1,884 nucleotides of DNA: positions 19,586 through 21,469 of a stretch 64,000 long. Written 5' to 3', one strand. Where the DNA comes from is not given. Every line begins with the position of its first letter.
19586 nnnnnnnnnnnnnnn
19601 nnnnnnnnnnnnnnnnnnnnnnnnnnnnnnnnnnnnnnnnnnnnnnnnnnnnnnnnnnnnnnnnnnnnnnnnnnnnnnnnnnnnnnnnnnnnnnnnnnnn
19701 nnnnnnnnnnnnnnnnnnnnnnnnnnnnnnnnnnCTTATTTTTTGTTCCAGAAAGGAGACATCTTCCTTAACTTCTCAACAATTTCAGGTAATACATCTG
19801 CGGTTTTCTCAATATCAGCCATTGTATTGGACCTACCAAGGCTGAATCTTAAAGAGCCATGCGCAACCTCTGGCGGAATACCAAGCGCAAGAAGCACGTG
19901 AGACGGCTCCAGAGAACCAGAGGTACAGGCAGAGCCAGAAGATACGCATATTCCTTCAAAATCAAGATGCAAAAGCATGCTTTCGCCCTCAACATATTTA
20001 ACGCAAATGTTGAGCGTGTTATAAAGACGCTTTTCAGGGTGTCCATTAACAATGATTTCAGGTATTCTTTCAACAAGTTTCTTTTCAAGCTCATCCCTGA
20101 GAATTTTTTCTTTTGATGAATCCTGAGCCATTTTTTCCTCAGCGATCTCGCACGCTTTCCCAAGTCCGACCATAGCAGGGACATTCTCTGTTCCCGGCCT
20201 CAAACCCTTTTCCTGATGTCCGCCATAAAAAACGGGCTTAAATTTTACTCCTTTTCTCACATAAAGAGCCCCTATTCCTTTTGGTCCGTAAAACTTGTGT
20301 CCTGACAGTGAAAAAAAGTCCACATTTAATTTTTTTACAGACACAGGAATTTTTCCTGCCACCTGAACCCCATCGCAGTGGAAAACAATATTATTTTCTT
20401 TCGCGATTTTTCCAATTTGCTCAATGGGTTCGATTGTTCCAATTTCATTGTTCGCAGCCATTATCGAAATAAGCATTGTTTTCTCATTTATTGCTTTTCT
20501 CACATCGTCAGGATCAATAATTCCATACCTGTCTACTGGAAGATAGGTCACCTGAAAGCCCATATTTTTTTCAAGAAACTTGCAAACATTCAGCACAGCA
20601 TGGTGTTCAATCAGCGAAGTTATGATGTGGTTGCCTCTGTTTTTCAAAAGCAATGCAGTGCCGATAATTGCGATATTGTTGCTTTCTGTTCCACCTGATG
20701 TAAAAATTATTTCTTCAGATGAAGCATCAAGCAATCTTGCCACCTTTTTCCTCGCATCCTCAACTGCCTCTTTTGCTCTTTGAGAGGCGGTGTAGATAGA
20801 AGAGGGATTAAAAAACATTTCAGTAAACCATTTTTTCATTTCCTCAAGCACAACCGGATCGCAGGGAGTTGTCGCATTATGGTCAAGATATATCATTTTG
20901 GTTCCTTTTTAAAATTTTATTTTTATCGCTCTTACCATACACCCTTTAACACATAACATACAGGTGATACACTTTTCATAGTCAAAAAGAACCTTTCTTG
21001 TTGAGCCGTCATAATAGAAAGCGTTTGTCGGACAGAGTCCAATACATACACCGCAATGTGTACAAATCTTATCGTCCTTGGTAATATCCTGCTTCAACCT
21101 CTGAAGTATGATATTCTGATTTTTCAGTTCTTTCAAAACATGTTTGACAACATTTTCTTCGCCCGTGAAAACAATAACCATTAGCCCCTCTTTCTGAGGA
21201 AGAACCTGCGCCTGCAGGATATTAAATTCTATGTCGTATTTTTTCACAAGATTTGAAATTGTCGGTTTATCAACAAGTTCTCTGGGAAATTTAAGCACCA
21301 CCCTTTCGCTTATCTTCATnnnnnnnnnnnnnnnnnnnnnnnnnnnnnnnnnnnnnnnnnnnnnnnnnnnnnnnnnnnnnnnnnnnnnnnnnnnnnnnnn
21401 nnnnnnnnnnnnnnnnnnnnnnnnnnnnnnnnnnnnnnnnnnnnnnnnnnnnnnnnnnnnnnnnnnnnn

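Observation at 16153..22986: Single operon linking Rrf2, COG1900/NIL-ferredoxin homocysteine synthesis, NifS, NadA, IscU, Nfu, a Cys-rich LarE-like sulfur transferase and a Cu/Zn efflux permease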

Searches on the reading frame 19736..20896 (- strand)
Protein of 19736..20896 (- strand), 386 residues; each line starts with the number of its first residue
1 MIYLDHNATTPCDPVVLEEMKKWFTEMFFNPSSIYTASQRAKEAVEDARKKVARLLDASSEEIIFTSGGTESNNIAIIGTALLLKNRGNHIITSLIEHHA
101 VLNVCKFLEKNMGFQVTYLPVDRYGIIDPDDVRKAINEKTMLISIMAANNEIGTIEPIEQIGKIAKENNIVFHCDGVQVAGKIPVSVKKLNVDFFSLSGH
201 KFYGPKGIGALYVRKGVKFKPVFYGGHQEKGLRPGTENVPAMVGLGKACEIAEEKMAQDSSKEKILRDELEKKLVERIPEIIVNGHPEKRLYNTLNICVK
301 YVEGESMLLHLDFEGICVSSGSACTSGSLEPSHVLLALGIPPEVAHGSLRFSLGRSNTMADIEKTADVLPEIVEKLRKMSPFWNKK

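Call 3: search_protein_families(library=pfam, proteins=[window:19736-20896:-])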
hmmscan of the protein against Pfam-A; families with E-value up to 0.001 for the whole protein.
window:19736-20896:- (386 aa): 4 families
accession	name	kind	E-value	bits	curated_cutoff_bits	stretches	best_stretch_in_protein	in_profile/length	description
PF00266.25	Aminotran_5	-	7.7e-97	325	21.5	1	2-364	1-370/371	Aminotransferase class-V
PF01212.27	Beta_elim_lyase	-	9.4e-12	45.3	27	1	44-188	33-184/288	Beta-eliminating lyase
PF01053.26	Cys_Met_Meta_PP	-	2.9e-07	29.8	27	1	50-202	59-199/381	Cys/Met metabolism PLP-dependent enzyme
PF01041.23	DegT_DnrJ_EryC1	-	9.4e-05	22.2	19.8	1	61-177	40-147/360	DegT/DnrJ/EryC1/StrS aminotransferase family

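Call 4: search_protein_families(library=ncbifam, proteins=[window:19736-20896:-])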
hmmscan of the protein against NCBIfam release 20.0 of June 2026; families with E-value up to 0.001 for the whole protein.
window:19736-20896:- (386 aa): 42 families (the best 25 are shown)
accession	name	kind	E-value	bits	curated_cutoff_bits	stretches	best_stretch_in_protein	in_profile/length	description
TIGR03402.1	FeS_nifS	equivalog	1.1e-173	577.4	530.75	1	2-382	1-379/379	cysteine desulfurase NifS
TIGR02006.1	IscS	equivalog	9.8e-137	456.2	643.2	1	2-384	5-386/402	IscS subfamily cysteine desulfurase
NF010611.0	PRK14012.1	equivalog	2.5e-135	451.6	548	1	2-384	7-390/406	IscS subfamily cysteine desulfurase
TIGR03235.1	DNA_S_dndA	equivalog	1.9e-123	412.2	480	1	3-353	1-353/353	cysteine desulfurase DndA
TIGR03403.1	nifS_epsilon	equivalog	1.1e-113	379.9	587.7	1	2-380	1-380/382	NifS family cysteine desulfurase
NF002806.0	PRK02948.1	subfamily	2e-102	343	304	1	1-377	1-376/381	IscS subfamily cysteine desulfurase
TIGR01979.1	sufS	subfamily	5.3e-58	196.8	475.1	1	1-374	19-400/403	SufS family cysteine desulfurase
TIGR01977.1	am_tr_V_EF2568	hypoth_equivalog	2.2e-57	194.8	377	1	2-372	1-376/376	cysteine desulfurase family protein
NF041166.1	f2_encap_cargo1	exception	4e-44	151.7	800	1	1-325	246-587/623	family 2A encapsulin nanocompartment cargo protein cysteine desulfurase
NF040779.1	Sec_lyase_SclA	exception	3.3e-37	128.3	525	1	2-373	1-377/378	selenocysteine lyase SclA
NF006791.0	PRK09295.1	equivalog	4.7e-37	128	661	1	2-217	25-242/406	cysteine desulfurase SufS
NF008126.0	PRK10874.1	equivalog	7e-35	120.9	607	1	2-364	21-387/401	cysteine desulfurase CsdA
TIGR03392.1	FeS_syn_CsdA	equivalog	6.7e-32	111.1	493.6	1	2-216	18-234/398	cysteine desulfurase CsdA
TIGR01976.1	am_tr_V_VC1184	hypoth_equivalog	2.6e-31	109.3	352.35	1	1-216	19-234/401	cysteine desulfurase-like protein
TIGR03812.1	tyr_de_CO2_Arch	equivalog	2.2e-16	59.7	299.4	1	47-185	63-200/375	tyrosine decarboxylase MfnA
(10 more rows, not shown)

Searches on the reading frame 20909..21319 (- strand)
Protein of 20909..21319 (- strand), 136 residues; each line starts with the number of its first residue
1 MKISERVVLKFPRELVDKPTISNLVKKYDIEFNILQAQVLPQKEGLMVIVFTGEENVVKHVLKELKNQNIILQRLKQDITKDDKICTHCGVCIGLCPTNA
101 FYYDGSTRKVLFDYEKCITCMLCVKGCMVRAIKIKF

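Call 3: search_protein_families(library=pfam, proteins=[window:20909-21319:-])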
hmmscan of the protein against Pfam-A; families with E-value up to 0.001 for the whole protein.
window:20909-21319:- (136 aa): 11 families
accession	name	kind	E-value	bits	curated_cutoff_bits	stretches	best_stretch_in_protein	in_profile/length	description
PF09383.16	NIL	-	2.5e-14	53.3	24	1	6-71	2-70/73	NIL domain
PF12838.12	Fer4_7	-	7.4e-11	42.8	27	2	86-131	2-52/52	4Fe-4S dicluster domain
PF00037.32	Fer4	-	9.5e-10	38.3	21.1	2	80-101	2-23/24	4Fe-4S binding domain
PF13237.11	Fer4_10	-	1e-09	38.6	25.5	1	79-127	2-52/53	4Fe-4S dicluster domain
PF12837.12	Fer4_6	-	7.2e-09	35.6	25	1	110-132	2-24/24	4Fe-4S binding domain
PF13187.11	Fer4_9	-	2.2e-08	34.4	27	1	86-132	2-52/52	4Fe-4S dicluster domain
PF12797.12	Fer4_2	-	2.5e-07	30.7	24.5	1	109-127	2-20/22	4Fe-4S binding domain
PF13484.11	Fer4_16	-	2.5e-05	25.4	30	0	86-104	2-20/66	4Fe-4S double cluster binding domain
PF12800.12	Fer4_4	-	4.8e-05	23.8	24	0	86-98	4-16/17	4Fe-4S binding domain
PF14697.11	Fer4_21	-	6.8e-05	23.4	35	1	82-133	4-58/59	4Fe-4S dicluster domain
PF13183.11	Fer4_8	-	0.00071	20.5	27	0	84-98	52-66/68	4Fe-4S dicluster domain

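Call 4: search_protein_families(library=ncbifam, proteins=[window:20909-21319:-])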
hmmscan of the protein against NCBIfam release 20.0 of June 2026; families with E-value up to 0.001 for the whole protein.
window:20909-21319:- (136 aa): 53 families (the best 25 are shown)
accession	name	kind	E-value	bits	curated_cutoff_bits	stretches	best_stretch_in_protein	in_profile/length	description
NF043039.1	HgcAB_like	equivalog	6.5e-11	42.4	285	1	69-132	286-349/350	HgcAB-like fusion protein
NF038196.1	ferrodoxin_EFR1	subfamily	5.6e-10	39.7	75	1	55-135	155-232/242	EFR1 family ferrodoxin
NF010369.0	PRK13795.1-4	equivalog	1.5e-09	36.6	1086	1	81-133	573-625/633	hypothetical protein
NF040864.1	HgcB_ferredoxin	equivalog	8.4e-09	35.2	99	1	82-135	12-64/93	mercury methylation ferredoxin HgcB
TIGR02179.1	PorD_KorD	subfamily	1.8e-08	34.3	60.05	1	82-134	23-74/78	2-oxoacid:acceptor oxidoreductase, delta subunit, pyruvate/2-ketoisovalerate family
NF007203.0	PRK09624.1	equivalog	6e-08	32.9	171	1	78-134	47-100/105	pyuvate ferredoxin oxidoreductase subunit delta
NF043069.1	T4HPD_activ_SAM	equivalog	1.7e-07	30.9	425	1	73-133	40-98/299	trans-4-hydroxy-L-proline dehydratase activase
NF045797.1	DsrO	equivalog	3.9e-07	29.7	200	1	78-131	95-149/235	sulfate reduction electron transfer complex DsrMKJOP subunit DsrO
NF010368.0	PRK13795.1-3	equivalog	5e-07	28.4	588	1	56-129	561-629/635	hypothetical protein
NF045874.1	Vhu_polyferre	exception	5.5e-07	28.6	600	1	81-133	125-175/381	F420-non-reducing hydrogenase associated-polyferredoxin VhuB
NF045766.1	PhenlGlyoxDHPadI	equivalog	6e-07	28.6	700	1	77-133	46-104/443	NADH-dependent phenylglyoxylate dehydrogenase subunit beta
NF040684.1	PorD_Arch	equivalog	6.4e-07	29.4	120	1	79-134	28-81/85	pyruvate synthase subunit PorD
TIGR04395.1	cutC_activ_rSAM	equivalog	1e-06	28.3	360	1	76-134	46-105/309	choline TMA-lyase-activating enzyme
TIGR04041.1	activase_YjjW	hypoth_equivalog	1.1e-06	28.2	250.2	1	84-130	41-85/276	YjjW family glycine radical enzyme activase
NF058577.1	FdxA_fam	equivalog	2.3e-06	27.7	65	1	86-131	9-52/52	4Fe-4S ferredoxin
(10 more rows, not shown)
